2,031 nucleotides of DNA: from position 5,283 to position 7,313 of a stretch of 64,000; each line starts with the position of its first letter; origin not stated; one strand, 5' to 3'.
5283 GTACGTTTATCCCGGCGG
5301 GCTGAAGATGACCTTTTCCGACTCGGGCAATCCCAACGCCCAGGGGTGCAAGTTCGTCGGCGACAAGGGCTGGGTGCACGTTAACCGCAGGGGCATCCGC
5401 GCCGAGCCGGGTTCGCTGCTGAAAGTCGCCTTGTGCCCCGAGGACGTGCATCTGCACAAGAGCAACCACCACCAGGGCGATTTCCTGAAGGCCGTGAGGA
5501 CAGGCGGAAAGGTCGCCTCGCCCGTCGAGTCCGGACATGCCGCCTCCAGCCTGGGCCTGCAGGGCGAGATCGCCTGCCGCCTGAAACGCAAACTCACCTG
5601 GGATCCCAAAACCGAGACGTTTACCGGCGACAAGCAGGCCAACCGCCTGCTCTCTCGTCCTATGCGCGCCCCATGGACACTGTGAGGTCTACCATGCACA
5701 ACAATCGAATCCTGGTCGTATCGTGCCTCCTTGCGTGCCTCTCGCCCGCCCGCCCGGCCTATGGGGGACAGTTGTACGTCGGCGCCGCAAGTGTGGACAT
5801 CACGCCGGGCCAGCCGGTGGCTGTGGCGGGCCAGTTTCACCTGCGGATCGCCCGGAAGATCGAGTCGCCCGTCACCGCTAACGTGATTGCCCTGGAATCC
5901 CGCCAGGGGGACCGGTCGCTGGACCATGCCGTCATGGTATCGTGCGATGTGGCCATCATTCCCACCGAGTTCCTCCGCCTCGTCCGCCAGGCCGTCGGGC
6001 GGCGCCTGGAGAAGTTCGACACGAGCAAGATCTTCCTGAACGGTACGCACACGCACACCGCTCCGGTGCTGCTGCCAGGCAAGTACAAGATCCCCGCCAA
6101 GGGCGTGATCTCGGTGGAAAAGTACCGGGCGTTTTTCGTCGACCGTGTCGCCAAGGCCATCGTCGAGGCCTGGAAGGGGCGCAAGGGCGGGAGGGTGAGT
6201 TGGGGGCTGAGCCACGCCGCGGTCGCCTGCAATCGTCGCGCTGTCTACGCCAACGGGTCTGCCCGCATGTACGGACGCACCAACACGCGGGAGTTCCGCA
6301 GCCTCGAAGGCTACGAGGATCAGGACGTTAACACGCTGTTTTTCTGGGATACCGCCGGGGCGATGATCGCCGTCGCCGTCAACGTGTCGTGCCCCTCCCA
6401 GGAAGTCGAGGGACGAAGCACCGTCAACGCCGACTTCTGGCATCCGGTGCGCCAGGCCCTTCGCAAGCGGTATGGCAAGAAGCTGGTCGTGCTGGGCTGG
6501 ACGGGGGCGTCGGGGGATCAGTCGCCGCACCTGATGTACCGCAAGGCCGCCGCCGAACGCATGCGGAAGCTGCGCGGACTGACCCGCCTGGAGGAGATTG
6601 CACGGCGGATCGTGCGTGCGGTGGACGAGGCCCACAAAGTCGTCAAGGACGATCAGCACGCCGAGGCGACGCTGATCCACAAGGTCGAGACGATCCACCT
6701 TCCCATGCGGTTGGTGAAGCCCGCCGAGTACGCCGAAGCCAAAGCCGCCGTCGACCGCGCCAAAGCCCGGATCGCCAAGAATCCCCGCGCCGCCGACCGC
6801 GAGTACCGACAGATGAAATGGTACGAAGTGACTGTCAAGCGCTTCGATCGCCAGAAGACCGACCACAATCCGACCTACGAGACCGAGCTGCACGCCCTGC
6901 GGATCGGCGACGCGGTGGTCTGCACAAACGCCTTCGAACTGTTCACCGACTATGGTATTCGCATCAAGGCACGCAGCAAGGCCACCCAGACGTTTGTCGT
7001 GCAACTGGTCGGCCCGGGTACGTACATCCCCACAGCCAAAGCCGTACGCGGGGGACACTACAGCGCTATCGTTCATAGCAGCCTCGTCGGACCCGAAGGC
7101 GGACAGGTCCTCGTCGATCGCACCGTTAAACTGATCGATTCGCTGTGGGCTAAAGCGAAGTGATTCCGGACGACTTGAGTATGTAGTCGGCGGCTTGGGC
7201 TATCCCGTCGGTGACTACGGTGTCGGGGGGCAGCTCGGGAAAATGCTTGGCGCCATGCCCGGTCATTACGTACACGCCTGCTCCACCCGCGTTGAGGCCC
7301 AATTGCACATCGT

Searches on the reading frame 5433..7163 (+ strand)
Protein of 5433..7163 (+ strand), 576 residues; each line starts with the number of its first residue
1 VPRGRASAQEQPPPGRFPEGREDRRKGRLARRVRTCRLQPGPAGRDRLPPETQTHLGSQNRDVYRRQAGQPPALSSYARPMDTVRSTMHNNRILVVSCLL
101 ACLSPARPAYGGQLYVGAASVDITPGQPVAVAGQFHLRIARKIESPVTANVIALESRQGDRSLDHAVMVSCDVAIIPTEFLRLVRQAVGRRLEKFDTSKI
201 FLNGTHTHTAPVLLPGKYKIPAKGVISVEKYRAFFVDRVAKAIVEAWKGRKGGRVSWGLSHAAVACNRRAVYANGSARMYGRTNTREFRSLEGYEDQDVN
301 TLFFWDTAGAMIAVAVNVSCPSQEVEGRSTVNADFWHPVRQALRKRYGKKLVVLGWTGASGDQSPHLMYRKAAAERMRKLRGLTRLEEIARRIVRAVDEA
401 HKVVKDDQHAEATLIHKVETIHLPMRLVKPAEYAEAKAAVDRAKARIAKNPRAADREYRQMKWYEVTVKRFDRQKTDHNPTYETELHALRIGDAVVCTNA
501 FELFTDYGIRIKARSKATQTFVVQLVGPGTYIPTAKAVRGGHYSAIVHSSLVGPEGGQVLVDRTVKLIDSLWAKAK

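Call 7: search_protein_families(library=pfam, proteins=[window:5433-7163:+], max_evalue=0.001)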
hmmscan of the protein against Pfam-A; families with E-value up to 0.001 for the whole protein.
window:5433-7163:+ (576 aa): 1 family
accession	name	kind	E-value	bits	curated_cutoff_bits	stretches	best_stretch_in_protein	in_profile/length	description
PF04734.18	Ceramidase_alk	-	1.7e-06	27.4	32.1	1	163-273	49-160/509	Neutral/alkaline non-lysosomal ceramidase, N-terminal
